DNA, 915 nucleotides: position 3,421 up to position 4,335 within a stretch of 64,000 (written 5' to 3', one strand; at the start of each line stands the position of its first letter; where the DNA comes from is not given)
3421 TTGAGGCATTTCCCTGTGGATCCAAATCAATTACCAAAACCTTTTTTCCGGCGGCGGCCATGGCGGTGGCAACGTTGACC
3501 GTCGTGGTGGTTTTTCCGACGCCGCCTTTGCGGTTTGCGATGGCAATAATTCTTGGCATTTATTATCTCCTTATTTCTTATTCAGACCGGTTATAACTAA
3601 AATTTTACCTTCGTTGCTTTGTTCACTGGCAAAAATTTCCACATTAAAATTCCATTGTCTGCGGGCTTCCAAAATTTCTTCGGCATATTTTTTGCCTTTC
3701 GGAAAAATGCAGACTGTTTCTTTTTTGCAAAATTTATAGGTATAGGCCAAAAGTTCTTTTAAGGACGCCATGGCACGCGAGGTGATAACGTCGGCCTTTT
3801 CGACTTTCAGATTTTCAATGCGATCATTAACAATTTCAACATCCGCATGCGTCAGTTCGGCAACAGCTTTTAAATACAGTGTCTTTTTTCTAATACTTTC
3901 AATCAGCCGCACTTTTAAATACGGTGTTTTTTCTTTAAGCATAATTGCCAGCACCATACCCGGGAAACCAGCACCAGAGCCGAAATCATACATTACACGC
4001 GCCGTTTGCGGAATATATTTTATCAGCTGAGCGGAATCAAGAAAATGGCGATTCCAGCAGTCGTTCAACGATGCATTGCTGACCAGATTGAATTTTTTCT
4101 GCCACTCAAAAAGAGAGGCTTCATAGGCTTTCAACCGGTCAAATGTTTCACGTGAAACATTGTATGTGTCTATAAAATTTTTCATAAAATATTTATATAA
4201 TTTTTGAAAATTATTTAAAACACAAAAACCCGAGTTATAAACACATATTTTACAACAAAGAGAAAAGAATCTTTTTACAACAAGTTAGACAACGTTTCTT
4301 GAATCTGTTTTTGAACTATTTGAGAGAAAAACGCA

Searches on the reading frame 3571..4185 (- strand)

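Call 10: search_protein_families(library=pfam, proteins=[window:3571-4185:-])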
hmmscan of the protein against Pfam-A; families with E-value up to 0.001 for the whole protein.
window:3571-4185:- (204 aa): 1 family
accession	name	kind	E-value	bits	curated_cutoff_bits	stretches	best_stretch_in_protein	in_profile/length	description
PF02527.21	GidB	-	1.3e-41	142.4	27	1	17-181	4-166/184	rRNA small subunit methyltransferase G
